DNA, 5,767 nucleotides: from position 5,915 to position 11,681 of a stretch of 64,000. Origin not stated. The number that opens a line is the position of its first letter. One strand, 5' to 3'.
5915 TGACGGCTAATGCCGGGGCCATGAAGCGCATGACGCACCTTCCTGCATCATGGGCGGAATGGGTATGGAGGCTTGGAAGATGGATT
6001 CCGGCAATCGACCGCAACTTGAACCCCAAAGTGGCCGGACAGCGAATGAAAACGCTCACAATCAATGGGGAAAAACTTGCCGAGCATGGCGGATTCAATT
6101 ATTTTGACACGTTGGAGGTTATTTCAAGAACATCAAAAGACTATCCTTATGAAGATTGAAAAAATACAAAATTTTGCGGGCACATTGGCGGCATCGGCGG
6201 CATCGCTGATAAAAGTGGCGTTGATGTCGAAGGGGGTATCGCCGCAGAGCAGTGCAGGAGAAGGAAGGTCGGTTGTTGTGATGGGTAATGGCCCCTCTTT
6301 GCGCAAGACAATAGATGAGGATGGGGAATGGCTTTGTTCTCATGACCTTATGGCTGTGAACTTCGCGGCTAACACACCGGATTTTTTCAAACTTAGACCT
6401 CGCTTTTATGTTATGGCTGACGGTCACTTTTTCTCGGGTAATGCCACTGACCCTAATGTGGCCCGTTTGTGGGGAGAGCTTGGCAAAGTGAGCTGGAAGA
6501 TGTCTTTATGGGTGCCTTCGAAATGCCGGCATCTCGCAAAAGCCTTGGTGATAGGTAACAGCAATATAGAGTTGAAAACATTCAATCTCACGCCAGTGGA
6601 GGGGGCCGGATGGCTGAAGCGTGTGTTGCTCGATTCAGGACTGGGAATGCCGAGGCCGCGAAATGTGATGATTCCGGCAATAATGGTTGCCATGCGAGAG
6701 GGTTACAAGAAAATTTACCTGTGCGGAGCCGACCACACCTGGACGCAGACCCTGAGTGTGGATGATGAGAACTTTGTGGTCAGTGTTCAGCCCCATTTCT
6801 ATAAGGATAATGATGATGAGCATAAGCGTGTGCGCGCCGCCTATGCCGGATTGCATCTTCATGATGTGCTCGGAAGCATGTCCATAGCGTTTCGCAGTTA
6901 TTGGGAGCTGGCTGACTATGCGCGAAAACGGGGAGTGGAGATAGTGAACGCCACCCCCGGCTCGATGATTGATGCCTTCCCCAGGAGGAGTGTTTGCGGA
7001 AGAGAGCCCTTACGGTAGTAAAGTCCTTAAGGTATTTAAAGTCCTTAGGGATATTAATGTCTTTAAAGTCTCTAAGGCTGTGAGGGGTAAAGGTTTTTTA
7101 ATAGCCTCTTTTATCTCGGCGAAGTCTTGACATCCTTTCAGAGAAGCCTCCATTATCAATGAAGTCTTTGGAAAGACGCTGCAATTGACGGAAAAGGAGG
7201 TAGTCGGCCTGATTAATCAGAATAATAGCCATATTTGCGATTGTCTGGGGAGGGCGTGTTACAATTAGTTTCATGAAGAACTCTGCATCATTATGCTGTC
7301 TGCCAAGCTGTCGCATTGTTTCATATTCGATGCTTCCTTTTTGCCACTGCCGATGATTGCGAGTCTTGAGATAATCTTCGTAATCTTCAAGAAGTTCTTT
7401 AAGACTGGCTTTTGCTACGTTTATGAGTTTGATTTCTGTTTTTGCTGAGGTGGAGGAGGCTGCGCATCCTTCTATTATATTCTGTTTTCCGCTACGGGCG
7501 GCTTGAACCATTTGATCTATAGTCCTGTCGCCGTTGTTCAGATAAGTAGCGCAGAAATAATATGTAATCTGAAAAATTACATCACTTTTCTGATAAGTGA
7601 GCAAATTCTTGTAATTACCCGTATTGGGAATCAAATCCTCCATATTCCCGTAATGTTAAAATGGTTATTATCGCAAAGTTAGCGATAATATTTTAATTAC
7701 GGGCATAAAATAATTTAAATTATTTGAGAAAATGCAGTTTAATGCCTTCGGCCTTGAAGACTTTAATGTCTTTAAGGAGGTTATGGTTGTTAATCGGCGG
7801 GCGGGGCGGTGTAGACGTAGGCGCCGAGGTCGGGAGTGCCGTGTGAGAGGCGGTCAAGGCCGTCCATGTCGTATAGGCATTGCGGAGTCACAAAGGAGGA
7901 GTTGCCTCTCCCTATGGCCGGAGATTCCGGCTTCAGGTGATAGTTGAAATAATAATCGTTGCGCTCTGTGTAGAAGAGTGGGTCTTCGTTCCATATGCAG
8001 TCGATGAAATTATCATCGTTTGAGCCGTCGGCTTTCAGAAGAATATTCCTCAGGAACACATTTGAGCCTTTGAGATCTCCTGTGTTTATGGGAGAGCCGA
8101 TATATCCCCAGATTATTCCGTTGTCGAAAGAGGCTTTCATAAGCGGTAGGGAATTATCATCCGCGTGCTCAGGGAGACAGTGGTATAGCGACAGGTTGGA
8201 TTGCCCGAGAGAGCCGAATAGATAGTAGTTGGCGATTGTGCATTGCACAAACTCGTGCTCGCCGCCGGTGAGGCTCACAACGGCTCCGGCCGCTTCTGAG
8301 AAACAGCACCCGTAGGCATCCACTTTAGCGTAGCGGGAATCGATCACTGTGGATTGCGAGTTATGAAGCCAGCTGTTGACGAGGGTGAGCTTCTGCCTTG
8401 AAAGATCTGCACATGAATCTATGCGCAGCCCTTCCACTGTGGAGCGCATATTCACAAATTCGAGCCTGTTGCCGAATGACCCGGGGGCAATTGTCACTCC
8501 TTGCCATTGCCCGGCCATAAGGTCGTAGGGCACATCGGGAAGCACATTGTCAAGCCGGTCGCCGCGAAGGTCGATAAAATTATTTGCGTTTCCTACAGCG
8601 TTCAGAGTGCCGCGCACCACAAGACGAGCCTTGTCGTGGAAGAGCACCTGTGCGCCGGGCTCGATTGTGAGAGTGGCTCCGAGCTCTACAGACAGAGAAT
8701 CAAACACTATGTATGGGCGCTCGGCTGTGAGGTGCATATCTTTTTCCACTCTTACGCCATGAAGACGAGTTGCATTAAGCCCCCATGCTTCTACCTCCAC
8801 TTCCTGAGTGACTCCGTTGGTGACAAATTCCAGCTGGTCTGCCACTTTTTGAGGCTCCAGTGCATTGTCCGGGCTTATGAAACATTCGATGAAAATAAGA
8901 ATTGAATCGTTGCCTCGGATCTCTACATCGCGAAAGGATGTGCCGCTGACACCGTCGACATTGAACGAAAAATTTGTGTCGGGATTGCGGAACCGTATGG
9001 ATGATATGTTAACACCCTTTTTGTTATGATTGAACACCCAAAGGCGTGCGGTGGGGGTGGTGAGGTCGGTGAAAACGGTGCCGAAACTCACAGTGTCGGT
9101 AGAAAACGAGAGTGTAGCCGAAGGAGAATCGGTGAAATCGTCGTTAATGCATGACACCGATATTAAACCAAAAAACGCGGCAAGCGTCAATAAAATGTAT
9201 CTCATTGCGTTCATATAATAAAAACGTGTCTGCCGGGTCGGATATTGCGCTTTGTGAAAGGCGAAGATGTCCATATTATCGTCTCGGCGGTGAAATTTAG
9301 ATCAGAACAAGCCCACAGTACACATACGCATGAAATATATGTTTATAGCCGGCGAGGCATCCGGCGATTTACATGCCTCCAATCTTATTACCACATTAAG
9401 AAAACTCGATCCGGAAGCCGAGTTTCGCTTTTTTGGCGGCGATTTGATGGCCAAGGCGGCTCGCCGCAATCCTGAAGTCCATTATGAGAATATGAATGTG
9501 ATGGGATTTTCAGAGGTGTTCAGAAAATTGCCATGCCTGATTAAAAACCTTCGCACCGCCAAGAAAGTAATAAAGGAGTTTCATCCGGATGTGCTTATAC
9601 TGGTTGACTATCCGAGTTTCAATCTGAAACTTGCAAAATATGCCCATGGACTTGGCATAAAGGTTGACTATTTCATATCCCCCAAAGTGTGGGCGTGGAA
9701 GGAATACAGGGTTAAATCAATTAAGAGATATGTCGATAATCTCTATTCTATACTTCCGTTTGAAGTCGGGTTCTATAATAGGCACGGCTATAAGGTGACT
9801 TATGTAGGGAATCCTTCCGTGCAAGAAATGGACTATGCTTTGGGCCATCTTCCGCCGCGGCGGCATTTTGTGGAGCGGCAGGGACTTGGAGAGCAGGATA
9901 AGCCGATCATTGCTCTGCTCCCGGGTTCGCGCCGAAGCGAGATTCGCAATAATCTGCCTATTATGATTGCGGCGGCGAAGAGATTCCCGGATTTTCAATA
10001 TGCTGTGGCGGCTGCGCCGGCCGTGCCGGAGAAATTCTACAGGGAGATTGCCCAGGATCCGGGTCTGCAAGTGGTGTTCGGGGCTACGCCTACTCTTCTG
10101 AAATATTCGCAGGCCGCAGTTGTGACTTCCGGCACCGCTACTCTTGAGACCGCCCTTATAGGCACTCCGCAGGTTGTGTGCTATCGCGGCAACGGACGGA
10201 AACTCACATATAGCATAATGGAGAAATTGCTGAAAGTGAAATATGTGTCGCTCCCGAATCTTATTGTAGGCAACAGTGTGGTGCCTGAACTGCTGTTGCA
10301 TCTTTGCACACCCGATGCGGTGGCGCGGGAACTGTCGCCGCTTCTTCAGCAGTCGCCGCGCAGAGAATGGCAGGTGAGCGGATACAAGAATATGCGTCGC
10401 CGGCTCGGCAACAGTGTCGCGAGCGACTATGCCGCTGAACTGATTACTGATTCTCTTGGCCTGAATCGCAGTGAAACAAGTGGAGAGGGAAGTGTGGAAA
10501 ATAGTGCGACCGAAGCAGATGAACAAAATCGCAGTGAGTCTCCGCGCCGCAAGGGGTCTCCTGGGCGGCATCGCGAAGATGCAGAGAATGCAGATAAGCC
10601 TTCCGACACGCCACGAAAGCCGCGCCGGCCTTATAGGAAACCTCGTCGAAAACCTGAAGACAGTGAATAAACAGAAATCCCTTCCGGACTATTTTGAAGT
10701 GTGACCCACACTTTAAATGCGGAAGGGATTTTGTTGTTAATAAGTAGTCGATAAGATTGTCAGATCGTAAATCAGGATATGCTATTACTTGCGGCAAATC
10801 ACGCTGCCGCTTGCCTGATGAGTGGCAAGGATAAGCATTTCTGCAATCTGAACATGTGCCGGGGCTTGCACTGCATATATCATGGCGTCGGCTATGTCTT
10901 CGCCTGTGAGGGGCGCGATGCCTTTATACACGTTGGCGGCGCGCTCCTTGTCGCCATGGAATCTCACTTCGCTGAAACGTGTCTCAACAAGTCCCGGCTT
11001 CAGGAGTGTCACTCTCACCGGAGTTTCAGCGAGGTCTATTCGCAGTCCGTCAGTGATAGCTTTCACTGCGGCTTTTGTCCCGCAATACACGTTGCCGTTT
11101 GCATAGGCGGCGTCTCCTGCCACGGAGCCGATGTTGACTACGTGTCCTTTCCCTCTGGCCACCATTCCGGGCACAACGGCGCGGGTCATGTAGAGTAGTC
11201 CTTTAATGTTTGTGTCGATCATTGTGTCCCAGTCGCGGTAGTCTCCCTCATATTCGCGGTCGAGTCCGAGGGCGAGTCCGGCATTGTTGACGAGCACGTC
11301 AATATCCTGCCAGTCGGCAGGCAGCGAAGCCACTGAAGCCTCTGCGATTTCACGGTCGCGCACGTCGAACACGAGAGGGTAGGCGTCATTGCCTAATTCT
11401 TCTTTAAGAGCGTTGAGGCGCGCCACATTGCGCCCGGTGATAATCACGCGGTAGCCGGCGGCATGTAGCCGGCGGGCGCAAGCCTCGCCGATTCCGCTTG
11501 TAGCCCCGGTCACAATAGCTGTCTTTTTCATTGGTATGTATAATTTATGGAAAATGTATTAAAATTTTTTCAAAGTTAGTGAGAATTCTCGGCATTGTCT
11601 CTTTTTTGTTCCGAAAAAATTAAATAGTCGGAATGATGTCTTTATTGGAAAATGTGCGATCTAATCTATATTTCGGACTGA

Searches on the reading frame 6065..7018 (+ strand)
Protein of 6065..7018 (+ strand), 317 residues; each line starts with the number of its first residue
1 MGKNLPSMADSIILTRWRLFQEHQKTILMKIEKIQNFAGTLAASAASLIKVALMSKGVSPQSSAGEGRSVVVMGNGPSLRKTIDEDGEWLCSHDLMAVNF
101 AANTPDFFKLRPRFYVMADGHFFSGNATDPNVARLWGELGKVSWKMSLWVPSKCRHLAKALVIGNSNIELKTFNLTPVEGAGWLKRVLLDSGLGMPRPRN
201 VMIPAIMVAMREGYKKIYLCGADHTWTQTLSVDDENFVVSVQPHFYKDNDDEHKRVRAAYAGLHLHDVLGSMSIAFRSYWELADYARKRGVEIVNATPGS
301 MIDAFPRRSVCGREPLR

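Call 49: search_protein_families(library=pfam, proteins=[window:6065-7018:+])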
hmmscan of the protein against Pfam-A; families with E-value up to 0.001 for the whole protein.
window:6065-7018:+ (317 aa): 1 family
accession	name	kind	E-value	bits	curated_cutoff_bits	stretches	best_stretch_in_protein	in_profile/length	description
PF01973.23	MptE-like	-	0.00035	20.8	34.6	0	66-84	23-42/171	6-hydroxymethylpterin diphosphokinase MptE-like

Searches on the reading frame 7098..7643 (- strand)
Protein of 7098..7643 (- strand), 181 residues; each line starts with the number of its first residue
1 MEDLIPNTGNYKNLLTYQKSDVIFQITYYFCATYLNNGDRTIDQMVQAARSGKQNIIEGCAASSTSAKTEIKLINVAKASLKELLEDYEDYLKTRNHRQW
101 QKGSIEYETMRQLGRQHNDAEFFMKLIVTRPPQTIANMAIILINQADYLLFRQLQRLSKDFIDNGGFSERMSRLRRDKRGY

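Call 49: search_protein_families(library=pfam, proteins=[window:7098-7643:-])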
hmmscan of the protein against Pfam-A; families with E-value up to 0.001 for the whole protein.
window:7098-7643:- (181 aa): 1 family
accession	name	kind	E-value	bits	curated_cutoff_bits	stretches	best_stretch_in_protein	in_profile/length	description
PF05635.17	23S_rRNA_IVP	-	3e-05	24.7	33.8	1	13-85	2-73/106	23S rRNA-intervening sequence protein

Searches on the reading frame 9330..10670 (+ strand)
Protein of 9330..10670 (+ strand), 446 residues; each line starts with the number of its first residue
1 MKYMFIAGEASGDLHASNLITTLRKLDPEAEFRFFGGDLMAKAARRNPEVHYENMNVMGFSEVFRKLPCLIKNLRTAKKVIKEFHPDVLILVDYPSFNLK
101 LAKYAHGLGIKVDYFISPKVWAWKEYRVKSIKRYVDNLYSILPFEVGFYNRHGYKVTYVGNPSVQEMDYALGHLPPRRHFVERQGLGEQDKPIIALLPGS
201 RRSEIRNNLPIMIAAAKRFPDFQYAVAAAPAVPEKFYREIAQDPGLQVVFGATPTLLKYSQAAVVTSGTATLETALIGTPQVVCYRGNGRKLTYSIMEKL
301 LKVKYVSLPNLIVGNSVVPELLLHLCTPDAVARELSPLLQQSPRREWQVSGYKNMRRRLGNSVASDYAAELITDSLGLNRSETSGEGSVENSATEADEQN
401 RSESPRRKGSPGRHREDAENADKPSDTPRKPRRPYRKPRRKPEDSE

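Call 8: search_protein_families(library=pfam, proteins=[window:9330-10670:+])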
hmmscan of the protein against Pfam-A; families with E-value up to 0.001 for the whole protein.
window:9330-10670:+ (446 aa): 1 family
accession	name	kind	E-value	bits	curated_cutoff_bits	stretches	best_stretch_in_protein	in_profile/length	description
PF02684.21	LpxB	-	4.1e-78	263.3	22.6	1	4-361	2-361/374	Lipid-A-disaccharide synthetase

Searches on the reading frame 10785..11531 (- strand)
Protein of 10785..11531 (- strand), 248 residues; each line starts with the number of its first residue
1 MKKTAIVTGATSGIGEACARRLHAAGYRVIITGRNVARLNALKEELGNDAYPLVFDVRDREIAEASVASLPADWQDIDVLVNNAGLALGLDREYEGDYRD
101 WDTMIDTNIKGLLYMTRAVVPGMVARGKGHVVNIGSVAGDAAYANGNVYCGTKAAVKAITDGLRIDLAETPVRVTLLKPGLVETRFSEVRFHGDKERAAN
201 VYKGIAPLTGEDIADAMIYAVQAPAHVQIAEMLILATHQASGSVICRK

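Call 8: search_protein_families(library=pfam, proteins=[window:10785-11531:-])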
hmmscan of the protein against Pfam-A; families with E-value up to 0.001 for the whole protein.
window:10785-11531:- (248 aa): 4 families
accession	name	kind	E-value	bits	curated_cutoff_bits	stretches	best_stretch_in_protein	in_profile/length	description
PF00106.31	adh_short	-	1.6e-52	178.3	26.6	1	3-189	1-189/195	short chain dehydrogenase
PF13561.12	adh_short_C2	-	5.5e-39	134.6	27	1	9-219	1-215/236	Enoyl-(Acyl carrier protein) reductase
PF08659.16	KR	-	3.3e-06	27.6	22.6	1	4-156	2-156/180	KR domain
PF01370.27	Epimerase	-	5.9e-05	23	20.9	1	6-137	2-118/240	NAD dependent epimerase/dehydratase family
